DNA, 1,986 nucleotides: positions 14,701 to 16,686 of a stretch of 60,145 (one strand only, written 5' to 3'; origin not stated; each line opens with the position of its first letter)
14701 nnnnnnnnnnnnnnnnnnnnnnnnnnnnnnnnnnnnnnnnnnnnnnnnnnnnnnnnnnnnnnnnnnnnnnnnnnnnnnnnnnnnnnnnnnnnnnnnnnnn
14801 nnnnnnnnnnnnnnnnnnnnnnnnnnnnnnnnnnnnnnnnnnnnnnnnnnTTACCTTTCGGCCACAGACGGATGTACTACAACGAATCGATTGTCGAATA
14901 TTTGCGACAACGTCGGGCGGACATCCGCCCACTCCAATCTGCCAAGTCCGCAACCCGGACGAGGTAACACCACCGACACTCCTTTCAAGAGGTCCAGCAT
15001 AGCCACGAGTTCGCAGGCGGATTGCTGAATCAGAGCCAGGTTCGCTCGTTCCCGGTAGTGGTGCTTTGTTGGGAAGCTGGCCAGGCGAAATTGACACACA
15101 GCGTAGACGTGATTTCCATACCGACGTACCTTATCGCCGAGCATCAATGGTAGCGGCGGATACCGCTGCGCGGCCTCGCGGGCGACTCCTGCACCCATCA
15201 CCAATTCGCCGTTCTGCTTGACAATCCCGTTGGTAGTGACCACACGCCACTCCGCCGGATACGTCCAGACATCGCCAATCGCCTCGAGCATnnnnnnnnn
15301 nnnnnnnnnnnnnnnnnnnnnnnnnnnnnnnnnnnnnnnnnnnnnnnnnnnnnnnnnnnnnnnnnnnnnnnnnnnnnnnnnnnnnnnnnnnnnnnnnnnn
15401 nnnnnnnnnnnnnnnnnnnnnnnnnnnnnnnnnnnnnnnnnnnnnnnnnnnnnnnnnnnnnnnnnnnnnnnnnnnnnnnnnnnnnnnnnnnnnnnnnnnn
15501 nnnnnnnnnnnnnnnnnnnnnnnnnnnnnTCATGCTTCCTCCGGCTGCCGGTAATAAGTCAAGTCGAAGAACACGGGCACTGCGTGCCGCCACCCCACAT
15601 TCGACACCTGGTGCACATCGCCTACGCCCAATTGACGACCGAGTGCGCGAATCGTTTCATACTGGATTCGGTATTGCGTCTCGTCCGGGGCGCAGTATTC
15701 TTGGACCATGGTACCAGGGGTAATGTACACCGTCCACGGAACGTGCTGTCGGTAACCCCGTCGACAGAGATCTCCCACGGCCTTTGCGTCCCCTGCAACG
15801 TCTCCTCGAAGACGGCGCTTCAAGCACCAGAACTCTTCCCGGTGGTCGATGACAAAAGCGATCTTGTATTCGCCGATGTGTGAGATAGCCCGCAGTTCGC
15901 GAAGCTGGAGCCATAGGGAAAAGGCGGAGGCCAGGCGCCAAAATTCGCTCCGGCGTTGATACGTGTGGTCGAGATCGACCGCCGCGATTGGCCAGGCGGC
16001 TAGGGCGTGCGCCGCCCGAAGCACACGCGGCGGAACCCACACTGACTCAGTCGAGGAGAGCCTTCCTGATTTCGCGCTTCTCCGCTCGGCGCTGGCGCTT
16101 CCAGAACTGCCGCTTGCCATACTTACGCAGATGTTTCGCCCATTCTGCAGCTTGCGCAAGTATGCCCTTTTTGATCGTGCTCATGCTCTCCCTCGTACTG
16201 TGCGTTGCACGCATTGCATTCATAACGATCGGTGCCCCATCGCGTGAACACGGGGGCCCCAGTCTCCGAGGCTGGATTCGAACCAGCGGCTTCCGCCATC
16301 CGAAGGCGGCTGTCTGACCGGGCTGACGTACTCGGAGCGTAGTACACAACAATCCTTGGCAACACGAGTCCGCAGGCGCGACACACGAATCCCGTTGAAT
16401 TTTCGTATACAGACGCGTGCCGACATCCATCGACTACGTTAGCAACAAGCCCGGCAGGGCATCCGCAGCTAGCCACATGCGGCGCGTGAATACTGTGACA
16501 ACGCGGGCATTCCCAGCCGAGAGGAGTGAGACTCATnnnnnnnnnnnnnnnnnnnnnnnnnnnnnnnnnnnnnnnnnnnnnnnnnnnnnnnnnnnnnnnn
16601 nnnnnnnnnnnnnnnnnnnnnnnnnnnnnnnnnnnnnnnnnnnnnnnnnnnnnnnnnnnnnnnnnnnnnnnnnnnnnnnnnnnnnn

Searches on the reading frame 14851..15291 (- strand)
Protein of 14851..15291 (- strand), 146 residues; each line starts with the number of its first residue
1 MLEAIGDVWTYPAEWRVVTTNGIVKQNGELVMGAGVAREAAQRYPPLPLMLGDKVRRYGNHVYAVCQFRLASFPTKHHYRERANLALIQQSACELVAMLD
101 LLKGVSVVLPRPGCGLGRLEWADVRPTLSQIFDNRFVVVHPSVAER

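Call 3: search_protein_families(library=pfam, proteins=[window:14851-15291:-], max_evalue=0.01)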
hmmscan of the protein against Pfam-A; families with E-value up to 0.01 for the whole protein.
window:14851-15291:- (146 aa): 0 families

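Call 10: search_protein_families(library=phrogs, proteins=[window:14851-15291:-], max_evalue=0.01)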
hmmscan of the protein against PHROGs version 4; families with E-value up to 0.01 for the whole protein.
window:14851-15291:- (146 aa): 4 families
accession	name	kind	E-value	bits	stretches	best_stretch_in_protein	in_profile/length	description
phrog_335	-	other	4.9e-23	83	1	27-140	80-202/422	phosphatase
phrog_30914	-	unknown function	3.8e-08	33.7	1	6-129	7-134/371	-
phrog_15329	-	unknown function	0.00012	23.3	1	62-139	25-97/104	-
phrog_2072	-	unknown function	0.0011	19.8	1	73-135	61-123/143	-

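Call 12: search_solved_structures(query=window:14851-15291:-, max_evalue=10, show_alignments=2)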
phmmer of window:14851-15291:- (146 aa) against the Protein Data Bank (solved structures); distinct sequences matched with E-value up to 10: 10.
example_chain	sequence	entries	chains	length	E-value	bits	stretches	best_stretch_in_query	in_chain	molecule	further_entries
5m3i_A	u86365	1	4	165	4e-08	37.2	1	30-133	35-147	RNase III inhibitor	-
5m31_A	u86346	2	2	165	7.6e-06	29.8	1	70-131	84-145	Appr-1-p processing domain protein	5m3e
7omu_AAA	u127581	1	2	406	0.00065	23.5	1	72-130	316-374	Macro domain-containing protein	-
4j5r_A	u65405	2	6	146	0.0018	22.1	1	88-135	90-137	O-acetyl-ADP-ribose deacetylase 1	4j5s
4j5q_A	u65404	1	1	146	0.0018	22.1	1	88-135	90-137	O-acetyl-ADP-ribose deacetylase 1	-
2eee_A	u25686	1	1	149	0.0019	22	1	88-135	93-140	Uncharacterized protein C6orf130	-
2l8r_A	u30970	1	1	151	0.002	21.9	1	88-135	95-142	Uncharacterized protein C6orf130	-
2lgr_A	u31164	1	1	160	0.0022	21.8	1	88-135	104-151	Uncharacterized protein C6orf130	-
5e3b_A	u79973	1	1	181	0.59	13.9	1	105-137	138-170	Macrodomain protein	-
7n67_A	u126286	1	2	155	1.5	12.6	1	72-125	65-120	FdtA domain-containing protein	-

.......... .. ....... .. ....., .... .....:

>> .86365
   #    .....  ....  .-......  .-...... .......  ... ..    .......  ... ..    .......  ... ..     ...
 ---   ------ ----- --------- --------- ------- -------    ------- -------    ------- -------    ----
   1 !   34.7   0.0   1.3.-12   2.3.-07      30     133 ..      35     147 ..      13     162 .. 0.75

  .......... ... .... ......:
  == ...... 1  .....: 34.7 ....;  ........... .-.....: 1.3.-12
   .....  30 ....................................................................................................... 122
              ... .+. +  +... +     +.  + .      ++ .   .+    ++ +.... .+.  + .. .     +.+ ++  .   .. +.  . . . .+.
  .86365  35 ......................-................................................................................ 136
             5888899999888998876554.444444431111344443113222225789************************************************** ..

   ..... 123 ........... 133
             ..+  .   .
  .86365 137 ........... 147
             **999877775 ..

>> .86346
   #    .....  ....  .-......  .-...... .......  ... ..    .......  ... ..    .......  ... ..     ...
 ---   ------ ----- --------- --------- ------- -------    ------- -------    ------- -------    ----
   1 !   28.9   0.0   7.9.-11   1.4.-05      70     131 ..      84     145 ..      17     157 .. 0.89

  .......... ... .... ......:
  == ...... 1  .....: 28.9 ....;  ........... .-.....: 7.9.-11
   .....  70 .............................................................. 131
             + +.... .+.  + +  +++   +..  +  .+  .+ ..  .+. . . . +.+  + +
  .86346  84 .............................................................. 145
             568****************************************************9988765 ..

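Call 15: search_protein_families(library=ncbifam, proteins=[window:14851-15291:-], max_evalue=0.1)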
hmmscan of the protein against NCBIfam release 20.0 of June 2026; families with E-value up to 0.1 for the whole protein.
window:14851-15291:- (146 aa): 1 family
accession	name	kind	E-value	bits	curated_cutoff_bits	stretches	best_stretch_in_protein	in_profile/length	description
NF048014.1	antitoxin_DarG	equivalog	1.4e-13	50.8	250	1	70-134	73-137/338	type II toxin-antitoxin system antitoxin DNA ADP-ribosyl glycohydrolase DarG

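Call 16: search_protein_families(library=padloc, proteins=[window:14851-15291:-], max_evalue=0.01)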
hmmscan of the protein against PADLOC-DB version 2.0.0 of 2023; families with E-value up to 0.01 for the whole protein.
window:14851-15291:- (146 aa): 1 family
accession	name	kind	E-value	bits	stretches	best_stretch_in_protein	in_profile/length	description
PDLC02990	DarG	-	3e-13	48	1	31-134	26-135/329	-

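Call 22: find_homologous_proteins(query=window:14851-15291:-, max_evalue=0.001)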
Query window:14851-15291:- (146 aa): 195 proteins with E <= 0.001 among 218 candidates; the best 120 are listed.
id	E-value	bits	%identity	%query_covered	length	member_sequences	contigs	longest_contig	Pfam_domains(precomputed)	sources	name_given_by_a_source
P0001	3.1e-44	169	53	95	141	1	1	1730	PF01661.28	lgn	-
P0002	4.0e-41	159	59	97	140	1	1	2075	-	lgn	-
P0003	6.7e-41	158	52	98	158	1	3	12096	PF01661.28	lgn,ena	-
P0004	1.6e-40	157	57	95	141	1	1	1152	PF01661.28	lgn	-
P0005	1.9e-40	157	52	99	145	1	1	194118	PF01661.28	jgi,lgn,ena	-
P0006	2.4e-40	156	53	99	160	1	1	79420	PF01661.28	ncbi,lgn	-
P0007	2.7e-40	156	56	96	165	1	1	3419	PF01661.28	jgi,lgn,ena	-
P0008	2.8e-40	156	50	96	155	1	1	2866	-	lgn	-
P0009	2.3e-39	153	52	97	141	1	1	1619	PF01661.28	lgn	-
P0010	2.5e-39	153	50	95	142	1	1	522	-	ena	-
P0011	9.2e-39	151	50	95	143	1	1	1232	-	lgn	-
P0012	9.4e-38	148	51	97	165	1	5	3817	-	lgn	-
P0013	1.7e-37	147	53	95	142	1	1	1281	-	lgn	-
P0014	2.4e-37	147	50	96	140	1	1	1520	PF01661.28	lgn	-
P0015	3.8e-36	143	51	95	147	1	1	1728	-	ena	-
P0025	2.3e-34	137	49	97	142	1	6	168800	PF01661.28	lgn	-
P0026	5.2e-34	136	46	95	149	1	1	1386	PF01661.28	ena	-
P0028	1.0e-33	135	50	96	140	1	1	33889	PF01661.28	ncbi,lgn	-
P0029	1.3e-33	135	50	95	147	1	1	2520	PF01661.28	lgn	-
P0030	1.4e-33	134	47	95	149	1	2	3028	PF01661.28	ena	-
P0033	4.8e-33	133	46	95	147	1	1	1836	PF01661.28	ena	-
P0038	1.9e-32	131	47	96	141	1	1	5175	PF01661.28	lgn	-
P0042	2.9e-32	130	48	95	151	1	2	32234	PF01661.28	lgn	-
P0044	4.3e-32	130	52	85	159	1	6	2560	PF01661.28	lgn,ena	-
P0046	5.7e-32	129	46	96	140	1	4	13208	PF01661.28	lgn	-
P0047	1.0e-31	128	47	97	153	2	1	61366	PF01661.28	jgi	jgi:hypothetical protein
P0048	1.6e-31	128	48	95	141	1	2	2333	PF01661.28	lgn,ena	-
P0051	4.1e-31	126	47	95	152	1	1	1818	PF01661.28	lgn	-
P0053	5.3e-31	126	48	97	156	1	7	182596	PF01661.28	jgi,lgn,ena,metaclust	metaclust:\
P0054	9.6e-31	125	45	95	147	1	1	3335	PF01661.28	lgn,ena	-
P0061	2.5e-30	124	45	95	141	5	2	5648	PF01661.28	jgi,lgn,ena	-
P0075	2.9e-29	120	50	87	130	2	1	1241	PF01661.28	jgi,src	-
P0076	3.7e-29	120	46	85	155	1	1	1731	PF01661.28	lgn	-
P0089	3.1e-28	117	40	94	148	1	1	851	PF01661.28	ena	-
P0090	3.8e-28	117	47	95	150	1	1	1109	PF01661.28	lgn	-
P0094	4.6e-28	117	48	97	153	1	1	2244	PF01661.28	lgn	-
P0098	1.5e-27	115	42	95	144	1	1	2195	PF01661.28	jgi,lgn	jgi:O-acetyl-ADP-ribose deacetylase (regulator of RNase III)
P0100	1.8e-27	115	46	95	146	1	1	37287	PF01661.28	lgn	-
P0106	4.3e-27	113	45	95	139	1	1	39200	PF01661.28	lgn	-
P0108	4.3e-27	113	46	92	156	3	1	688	PF01661.28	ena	-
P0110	4.6e-27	113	47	84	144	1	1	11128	PF01661.28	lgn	-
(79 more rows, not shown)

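Call 23: find_encoding_contigs(protein=P0005, flank=10000, max_places=2)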
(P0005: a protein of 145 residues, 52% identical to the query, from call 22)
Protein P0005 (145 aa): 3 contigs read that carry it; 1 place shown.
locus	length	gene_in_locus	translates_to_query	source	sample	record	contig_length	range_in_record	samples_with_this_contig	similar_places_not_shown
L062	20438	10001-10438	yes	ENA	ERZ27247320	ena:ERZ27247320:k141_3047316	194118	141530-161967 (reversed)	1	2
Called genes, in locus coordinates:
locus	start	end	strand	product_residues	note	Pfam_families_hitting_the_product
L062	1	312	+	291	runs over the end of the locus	PF02511:Thy1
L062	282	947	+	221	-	-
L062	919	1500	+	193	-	PF04545:Sigma70_r4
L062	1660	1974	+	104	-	-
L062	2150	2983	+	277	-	-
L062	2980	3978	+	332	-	-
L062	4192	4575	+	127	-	-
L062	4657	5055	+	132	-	-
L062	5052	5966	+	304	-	PF00089:Trypsin, PF13365:Trypsin_2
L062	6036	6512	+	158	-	PF18907:DUF5662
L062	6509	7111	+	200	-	PF00383:dCMP_cyt_deam_1, PF14437:MafB19-deam (weak)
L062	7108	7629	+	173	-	PF01467:CTP_transf_like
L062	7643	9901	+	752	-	-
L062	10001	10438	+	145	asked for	PF01661:Macro (faint)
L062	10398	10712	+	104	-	-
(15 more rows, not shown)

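Call 24: find_encoding_contigs(protein=P0006, flank=10000, max_places=2)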
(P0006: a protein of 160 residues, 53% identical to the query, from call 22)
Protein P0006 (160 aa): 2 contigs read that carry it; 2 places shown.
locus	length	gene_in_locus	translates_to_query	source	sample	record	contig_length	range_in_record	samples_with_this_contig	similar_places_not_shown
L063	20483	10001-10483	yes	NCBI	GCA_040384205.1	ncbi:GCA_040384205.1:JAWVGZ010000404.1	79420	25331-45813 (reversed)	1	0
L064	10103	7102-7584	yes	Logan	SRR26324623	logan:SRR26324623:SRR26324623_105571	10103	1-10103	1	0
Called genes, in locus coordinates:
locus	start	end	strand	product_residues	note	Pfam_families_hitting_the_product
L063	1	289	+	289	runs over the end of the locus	PF02511:Thy1 (weak)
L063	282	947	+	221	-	-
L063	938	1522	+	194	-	PF04545:Sigma70_r4 (weak)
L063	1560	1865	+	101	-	-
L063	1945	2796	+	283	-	-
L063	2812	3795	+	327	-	-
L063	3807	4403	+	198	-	PF00085:Thioredoxin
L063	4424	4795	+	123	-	-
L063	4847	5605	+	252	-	PF00383:dCMP_cyt_deam_1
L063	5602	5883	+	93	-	-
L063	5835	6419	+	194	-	PF01467:CTP_transf_like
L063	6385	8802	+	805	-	PF03477:ATP-cone, PF00317:Ribonuc_red_lgN, PF02867:Ribonuc_red_lgC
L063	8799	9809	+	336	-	PF00268:Ribonuc_red_sm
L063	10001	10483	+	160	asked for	PF01661:Macro (weak)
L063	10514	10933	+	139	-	PF09723:Zn_ribbon_8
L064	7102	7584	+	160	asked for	PF01661:Macro (weak)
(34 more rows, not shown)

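Call 63: search_dna_similar(query=window:14851-15291:-, collection=phages, mode=protein, max_rows=20)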
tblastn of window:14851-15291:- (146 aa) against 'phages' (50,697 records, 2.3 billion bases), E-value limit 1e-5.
Records with a match: 86; places in all: 86; records where one place covers at least 80% of the query: 76.
Best place of each record, by identity: <60% 86.
By first word of the organism name: Vibrio 20; Salmonella 11; Aeromonas 8; Pseudomonas 8; Klebsiella 7; Proteus 7; Shewanella 5; Morganella 3; Shigella 2; Bacillus 2; and 9 more.
By host as written in the record: - 15; Klebsiella pneumoniae 7; Salmonella enterica 4; Pseudomonas aeruginosa 4; Shewanella putrefaciens 4; Salmonella enterica subsp. enterica serovar Albany 2; Proteus mirabilis 2; Bacillus subtilis W-23-S(r); Bacillus licheniformis ATCC 9945a 2; and 36 more.
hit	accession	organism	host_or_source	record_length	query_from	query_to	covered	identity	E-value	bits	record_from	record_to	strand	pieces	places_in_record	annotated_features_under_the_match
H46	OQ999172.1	Listeria phage LIS04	Listeria innocua ATCC 51742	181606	1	139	95%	44.9%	3e-35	134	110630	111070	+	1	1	Macro domain-like protein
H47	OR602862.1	Moorella phage MTATph1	Moorella thermoacetica DSM 103132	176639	3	140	95%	41.5%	7e-29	115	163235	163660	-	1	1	phosphatase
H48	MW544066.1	Salmonella phage vB_SalP_TR2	Salmonella enterica subsp. enterica ...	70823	1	138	95%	36.6%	9e-23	98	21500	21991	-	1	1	ADP-ribose-binding protein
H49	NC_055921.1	Salmonella phage vB_SalP_TR2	Salmonella enterica subsp. enterica ...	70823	1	138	95%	36.6%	9e-23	98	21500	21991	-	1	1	phosphatase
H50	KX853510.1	Virus Rctr197k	enrichment culture DAMO/AAA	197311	3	140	95%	35.6%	1e-19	89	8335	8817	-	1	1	similar to similar to ADP-ribose-binding protein | uvrD: DNA helicase II-like protein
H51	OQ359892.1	Salmonella phage vB_SenP_UTK0002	Salmonella enterica subsp. enterica ...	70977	1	138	95%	35.4%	2e-22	97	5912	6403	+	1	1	hypothetical protein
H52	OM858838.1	Shigella phage B2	Shigella flexneri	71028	1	138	95%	35.4%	2e-22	97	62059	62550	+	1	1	hypothetical protein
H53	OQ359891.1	Salmonella phage vB_SenP_UTK0001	Salmonella enterica subsp. enterica ...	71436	1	138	95%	35.4%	2e-22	97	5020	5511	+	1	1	hypothetical protein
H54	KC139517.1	Salmonella phage FSL SP-058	Salmonella enterica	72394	1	138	95%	35.4%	2e-22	97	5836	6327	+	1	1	hypothetical protein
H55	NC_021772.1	Salmonella phage FSL SP-058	Salmonella enterica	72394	1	138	95%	35.4%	2e-22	97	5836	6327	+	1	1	phosphatase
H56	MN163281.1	Klebsiella phage KpCHEMY26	Klebsiella pneumoniae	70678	1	138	95%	35.4%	5e-21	93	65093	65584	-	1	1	ADP ribose binding protein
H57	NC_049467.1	Klebsiella phage KpCHEMY26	Klebsiella pneumoniae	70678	1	138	95%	35.4%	5e-21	93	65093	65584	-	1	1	phosphatase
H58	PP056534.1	Klebsiella phage MY01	Klebsiella pneumoniae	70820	1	138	95%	35.4%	5e-21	93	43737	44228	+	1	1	phosphatase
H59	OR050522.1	Salmonella phage SP154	Salmonella enterica subsp. enterica ...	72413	1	138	95%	34.8%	1e-21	95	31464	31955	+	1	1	hypothetical protein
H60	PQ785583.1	Salmonella phage As2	Salmonella enterica subsp. enterica ...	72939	1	138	95%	34.8%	2e-21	94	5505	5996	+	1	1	hypothetical protein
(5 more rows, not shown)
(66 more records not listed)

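Call 68: find_related_loci(query=window:14851-15291:-, collection=viral_contigs, flank=10000)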
Query window:14851-15291:- (146 aa) in viral_contigs; peptide patterns used: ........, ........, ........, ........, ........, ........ (x = any residue, [..] = any of these).
13 stretches matched a pattern; 9 encode a relative of the query (tblastn E <= 1e-3); 9 distinct loci.
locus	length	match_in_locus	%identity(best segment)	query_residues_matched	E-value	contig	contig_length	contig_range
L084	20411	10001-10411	45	7-139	4e-35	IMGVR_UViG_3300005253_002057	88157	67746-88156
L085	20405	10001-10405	44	14-139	2e-30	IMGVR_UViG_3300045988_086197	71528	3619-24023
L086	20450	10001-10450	40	2-139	2e-29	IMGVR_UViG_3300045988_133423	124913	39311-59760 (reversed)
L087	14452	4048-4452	43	14-139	3e-29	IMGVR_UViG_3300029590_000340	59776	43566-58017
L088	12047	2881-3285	43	14-139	4e-29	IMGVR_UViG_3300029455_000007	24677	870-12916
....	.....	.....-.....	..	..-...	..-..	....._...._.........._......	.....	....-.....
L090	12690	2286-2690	43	14-139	3e-29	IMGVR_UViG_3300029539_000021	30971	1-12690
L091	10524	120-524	43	14-139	7e-29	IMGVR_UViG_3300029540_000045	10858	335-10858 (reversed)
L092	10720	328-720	42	18-139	1e-28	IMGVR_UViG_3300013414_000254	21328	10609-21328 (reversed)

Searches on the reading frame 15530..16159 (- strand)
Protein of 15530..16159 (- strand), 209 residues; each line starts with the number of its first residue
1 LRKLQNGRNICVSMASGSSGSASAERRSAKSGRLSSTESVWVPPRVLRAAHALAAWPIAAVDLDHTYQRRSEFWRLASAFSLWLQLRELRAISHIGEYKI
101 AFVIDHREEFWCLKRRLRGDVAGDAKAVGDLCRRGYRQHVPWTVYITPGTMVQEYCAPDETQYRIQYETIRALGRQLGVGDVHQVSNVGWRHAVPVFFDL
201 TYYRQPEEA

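Call 3: search_protein_families(library=pfam, proteins=[window:15530-16159:-], max_evalue=0.01)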
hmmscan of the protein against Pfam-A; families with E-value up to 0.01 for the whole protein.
window:15530-16159:- (209 aa): 0 families

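Call 10: search_protein_families(library=phrogs, proteins=[window:15530-16159:-], max_evalue=0.01)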
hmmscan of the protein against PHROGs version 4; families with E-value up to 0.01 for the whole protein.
window:15530-16159:- (209 aa): 0 families

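Call 53: search_protein_representatives(protein=window:15530-16159:-)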
Query: 209 residues. Proteins with E-value up to 0.001 (for the whole library): 3; up to 1e-10: 2; up to 1e-30: 2. The best 3 are listed.
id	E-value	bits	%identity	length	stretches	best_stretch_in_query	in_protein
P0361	8.0e-109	378.4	100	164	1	46-209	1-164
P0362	1.8e-35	138.8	45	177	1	40-203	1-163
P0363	9.6e-05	38.4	38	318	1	122-201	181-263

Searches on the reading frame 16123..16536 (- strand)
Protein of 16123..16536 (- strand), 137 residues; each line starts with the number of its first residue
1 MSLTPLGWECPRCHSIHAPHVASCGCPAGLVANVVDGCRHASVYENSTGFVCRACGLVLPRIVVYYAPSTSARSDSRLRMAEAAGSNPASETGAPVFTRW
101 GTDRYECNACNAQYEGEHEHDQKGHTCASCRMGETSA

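Call 3: search_protein_families(library=pfam, proteins=[window:16123-16536:-], max_evalue=0.01)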
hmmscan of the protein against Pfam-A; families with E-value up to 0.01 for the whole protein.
window:16123-16536:- (137 aa): 1 family
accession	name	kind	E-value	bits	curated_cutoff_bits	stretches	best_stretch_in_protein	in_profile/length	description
PF24458.1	DUF7573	-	0.0043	17.4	30.2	0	99-131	6-37/39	Domain of unknown function (DUF7573)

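Call 10: search_protein_families(library=phrogs, proteins=[window:16123-16536:-], max_evalue=0.01)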
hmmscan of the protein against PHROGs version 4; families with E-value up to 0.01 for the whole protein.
window:16123-16536:- (137 aa): 0 families

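Call 92: search_dna_similar(query=window:16123-16536:-, collection=phages, mode=protein, max_evalue=1, max_rows=10)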
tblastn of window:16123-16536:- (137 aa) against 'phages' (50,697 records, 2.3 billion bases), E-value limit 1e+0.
No match.
